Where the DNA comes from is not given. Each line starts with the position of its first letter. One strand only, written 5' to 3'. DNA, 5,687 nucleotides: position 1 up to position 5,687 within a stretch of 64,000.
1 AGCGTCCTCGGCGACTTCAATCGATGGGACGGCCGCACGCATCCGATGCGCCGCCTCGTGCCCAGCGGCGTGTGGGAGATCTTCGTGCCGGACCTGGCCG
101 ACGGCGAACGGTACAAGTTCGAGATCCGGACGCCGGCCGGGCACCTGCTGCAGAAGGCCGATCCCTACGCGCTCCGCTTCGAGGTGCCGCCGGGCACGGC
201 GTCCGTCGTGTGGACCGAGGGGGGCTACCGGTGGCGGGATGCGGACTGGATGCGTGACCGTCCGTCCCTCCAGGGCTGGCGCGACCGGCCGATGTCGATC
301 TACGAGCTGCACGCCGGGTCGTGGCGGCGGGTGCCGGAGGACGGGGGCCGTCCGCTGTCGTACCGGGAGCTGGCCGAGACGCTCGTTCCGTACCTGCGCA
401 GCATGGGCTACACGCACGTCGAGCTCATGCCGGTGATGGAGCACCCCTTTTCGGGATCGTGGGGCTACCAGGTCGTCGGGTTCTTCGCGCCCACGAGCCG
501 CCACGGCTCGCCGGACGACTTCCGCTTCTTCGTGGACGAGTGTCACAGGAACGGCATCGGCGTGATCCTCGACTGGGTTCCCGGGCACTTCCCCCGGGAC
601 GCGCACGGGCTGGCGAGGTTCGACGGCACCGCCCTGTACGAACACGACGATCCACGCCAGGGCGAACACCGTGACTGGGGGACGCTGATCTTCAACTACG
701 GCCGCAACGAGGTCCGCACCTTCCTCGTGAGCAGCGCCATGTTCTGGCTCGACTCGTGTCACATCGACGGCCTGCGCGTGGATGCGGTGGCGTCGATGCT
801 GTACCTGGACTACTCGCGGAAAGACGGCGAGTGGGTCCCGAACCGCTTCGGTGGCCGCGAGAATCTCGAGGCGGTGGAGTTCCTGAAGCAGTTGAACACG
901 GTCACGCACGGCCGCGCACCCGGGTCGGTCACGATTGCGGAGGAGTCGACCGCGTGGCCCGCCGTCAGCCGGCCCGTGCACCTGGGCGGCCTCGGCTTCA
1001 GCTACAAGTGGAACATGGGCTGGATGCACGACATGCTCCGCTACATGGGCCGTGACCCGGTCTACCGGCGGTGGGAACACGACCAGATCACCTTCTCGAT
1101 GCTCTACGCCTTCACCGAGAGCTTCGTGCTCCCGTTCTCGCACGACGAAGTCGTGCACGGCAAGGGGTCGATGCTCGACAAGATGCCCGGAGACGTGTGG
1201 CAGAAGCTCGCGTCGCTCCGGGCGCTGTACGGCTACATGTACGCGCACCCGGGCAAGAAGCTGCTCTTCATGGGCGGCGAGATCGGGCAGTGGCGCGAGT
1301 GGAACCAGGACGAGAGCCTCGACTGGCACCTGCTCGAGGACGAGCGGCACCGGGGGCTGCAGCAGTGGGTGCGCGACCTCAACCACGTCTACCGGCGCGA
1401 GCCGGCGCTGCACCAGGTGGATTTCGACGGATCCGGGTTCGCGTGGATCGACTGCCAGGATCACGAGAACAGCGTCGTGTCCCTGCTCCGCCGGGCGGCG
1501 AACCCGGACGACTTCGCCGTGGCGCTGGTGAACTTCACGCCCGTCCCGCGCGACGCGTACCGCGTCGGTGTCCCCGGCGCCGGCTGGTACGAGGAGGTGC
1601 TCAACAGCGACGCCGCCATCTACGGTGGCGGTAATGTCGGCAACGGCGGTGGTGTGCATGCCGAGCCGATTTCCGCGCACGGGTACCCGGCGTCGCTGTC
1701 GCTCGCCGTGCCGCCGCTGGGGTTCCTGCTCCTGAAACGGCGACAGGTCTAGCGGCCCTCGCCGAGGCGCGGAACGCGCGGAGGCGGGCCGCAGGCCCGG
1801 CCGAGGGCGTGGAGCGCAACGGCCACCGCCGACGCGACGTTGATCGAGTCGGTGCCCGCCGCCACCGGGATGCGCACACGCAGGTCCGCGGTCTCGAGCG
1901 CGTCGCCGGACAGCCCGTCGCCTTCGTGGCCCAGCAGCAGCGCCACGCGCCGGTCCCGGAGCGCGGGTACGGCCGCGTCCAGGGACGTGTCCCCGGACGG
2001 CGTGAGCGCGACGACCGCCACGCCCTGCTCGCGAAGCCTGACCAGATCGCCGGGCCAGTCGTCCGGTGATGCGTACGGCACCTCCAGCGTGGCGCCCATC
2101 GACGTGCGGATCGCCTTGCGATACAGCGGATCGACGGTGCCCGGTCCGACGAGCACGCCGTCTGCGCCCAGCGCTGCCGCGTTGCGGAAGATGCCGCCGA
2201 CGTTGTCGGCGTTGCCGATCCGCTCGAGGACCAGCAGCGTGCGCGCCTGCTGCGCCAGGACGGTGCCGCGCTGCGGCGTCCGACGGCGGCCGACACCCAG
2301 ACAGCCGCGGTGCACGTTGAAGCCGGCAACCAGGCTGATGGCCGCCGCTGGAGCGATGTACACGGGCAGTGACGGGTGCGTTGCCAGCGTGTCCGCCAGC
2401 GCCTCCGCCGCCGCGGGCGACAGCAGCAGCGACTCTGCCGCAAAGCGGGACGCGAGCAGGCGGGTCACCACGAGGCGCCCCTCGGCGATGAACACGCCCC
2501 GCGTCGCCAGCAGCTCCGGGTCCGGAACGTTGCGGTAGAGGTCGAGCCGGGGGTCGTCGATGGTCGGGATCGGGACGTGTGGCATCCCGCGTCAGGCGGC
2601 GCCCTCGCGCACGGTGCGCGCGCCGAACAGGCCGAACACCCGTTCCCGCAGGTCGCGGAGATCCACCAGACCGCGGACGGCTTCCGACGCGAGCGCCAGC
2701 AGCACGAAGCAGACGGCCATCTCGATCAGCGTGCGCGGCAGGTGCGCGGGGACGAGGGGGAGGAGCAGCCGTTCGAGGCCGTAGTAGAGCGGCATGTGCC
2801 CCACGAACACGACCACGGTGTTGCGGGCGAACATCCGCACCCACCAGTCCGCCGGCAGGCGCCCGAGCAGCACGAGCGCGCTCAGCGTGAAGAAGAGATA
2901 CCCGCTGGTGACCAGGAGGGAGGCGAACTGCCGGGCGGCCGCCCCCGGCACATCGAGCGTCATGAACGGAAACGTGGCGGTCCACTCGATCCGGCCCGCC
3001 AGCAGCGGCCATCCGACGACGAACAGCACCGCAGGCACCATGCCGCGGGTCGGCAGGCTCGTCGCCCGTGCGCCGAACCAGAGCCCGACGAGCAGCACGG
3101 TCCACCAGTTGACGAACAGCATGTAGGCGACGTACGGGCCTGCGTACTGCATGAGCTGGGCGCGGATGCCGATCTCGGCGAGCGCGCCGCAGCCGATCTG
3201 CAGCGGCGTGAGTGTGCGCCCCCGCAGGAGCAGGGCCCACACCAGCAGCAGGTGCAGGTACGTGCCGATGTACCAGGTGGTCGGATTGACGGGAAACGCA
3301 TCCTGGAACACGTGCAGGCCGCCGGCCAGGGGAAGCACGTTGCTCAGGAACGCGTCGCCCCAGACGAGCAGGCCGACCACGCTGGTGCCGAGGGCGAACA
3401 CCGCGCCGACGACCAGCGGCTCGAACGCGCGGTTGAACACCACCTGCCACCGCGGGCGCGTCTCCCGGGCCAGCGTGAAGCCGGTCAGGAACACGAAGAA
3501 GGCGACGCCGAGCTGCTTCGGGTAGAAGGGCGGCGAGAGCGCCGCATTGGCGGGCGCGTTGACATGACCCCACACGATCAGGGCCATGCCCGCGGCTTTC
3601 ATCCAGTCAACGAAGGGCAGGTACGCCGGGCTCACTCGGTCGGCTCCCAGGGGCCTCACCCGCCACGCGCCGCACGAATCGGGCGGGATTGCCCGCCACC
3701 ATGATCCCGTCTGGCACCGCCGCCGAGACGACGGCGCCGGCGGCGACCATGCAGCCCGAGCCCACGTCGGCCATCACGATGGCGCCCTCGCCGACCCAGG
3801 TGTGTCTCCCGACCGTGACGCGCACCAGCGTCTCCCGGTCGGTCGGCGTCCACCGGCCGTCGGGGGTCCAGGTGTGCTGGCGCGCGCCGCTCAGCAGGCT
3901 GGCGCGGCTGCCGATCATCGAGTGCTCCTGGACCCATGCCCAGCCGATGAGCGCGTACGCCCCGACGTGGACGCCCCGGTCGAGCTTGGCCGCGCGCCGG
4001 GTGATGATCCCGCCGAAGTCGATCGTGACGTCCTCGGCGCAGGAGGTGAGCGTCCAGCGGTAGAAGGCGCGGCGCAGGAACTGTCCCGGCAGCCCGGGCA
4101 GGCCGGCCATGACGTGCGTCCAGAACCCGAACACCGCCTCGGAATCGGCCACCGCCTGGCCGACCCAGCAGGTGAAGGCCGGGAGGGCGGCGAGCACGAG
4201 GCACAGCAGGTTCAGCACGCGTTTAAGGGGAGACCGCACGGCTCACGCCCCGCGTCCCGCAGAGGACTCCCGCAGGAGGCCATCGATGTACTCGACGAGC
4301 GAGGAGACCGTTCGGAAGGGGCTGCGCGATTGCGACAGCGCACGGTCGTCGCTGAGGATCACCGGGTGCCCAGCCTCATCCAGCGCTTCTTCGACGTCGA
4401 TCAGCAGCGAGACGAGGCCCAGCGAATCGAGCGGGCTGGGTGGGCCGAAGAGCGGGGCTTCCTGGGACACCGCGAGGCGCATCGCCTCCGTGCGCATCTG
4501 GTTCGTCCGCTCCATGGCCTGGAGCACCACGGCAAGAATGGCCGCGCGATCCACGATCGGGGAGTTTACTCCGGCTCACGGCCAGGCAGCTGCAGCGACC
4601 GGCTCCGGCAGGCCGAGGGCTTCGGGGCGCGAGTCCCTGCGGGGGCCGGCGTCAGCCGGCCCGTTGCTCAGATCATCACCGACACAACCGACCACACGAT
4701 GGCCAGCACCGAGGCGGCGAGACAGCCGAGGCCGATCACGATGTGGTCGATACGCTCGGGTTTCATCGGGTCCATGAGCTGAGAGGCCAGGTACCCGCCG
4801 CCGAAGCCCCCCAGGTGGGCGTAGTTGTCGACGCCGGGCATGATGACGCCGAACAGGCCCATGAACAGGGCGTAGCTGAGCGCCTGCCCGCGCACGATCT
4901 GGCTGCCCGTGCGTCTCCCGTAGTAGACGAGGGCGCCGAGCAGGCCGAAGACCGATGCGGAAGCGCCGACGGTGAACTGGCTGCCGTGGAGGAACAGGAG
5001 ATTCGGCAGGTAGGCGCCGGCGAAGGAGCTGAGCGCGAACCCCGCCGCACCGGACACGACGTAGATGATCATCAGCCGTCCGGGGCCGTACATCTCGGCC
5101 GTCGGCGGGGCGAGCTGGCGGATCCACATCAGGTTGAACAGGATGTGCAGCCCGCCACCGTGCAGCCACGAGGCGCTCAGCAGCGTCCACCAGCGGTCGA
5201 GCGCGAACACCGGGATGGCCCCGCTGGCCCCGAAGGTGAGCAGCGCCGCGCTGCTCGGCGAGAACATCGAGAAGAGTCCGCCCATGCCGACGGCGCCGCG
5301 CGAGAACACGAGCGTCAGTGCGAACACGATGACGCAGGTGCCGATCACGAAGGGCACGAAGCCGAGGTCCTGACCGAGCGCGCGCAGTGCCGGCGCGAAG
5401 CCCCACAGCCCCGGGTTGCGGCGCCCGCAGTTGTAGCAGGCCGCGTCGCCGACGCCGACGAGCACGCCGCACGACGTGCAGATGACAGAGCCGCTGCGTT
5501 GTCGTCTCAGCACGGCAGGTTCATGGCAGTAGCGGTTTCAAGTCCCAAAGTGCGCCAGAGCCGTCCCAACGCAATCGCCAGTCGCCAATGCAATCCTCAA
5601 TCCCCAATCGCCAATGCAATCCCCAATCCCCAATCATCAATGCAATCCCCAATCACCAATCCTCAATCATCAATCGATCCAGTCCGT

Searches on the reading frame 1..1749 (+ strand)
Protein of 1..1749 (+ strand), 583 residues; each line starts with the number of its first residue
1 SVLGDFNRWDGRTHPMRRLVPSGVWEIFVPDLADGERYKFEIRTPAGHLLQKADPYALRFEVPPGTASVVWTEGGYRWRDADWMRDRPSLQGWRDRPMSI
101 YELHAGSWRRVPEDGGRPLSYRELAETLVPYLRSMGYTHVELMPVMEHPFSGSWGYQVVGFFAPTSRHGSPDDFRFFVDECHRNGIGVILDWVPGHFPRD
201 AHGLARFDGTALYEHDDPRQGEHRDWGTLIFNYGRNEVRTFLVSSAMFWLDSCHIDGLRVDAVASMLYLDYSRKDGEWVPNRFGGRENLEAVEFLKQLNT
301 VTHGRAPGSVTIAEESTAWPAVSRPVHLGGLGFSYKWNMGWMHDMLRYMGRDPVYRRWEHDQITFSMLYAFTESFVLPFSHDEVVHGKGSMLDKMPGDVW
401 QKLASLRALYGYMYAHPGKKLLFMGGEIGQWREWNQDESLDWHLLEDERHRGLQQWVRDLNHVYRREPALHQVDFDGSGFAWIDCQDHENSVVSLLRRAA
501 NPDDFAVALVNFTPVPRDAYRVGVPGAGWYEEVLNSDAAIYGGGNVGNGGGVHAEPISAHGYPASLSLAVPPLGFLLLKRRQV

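Call 33: search_protein_families(library=pfam, proteins=[window:1-1749:+], max_evalue=0.00001)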
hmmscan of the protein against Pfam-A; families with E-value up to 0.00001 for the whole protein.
window:1-1749:+ (583 aa): 3 families
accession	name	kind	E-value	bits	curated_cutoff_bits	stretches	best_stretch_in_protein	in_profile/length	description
PF02806.24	Alpha-amylase_C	-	1.6e-21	76.9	21.2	1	482-580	1-94/95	Alpha amylase, C-terminal all-beta domain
PF02922.24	CBM_48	-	2.7e-15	56.9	22.4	1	1-57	26-83/83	Carbohydrate-binding module 48 (Isoamylase N-terminal domain)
PF00128.31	Alpha-amylase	-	4.5e-15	56.3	22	1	130-199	26-94/446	Alpha amylase, catalytic domain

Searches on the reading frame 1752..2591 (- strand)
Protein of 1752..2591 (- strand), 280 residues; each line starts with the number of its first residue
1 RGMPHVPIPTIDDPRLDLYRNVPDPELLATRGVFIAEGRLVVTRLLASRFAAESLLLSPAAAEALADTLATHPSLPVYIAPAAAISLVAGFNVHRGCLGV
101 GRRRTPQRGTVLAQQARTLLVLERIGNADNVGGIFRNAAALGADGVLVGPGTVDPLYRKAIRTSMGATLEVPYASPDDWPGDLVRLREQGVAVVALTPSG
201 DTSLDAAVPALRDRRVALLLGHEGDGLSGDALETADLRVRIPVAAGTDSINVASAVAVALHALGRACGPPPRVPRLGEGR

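Call 33: search_protein_families(library=pfam, proteins=[window:1752-2591:-], max_evalue=0.00001)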
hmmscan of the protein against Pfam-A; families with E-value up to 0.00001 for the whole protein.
window:1752-2591:- (280 aa): 1 family
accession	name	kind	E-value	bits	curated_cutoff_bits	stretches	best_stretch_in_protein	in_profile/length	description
PF00588.24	SpoU_methylase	-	5.3e-31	108.1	29.7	1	119-261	3-142/142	SpoU rRNA Methylase family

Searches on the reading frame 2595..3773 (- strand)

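Call 33: search_protein_families(library=pfam, proteins=[window:2595-3773:-], max_evalue=0.00001)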
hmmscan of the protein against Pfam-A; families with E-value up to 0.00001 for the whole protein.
window:2595-3773:- (393 aa): 1 family
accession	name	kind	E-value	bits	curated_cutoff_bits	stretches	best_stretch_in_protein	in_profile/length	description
PF01757.29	Acyl_transf_3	-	6e-13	49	31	1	53-361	2-320/326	Acyltransferase domain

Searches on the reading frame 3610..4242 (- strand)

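Call 33: search_protein_families(library=pfam, proteins=[window:3610-4242:-], max_evalue=0.00001)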
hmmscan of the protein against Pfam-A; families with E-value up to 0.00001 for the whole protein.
window:3610-4242:- (211 aa): 1 family
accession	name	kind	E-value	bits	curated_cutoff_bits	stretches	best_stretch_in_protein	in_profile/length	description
PF00132.30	Hexapep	-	3.5e-07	30.1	27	0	142-173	2-35/36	Bacterial transferase hexapeptide (six repeats)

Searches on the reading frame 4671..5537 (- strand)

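Call 33: search_protein_families(library=pfam, proteins=[window:4671-5537:-], max_evalue=0.00001)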
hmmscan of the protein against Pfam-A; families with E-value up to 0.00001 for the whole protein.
window:4671-5537:- (289 aa): 1 family
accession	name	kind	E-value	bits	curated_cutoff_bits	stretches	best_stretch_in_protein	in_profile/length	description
PF01694.28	Rhomboid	-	3.4e-22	79.6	22.6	1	115-253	3-138/143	Rhomboid domain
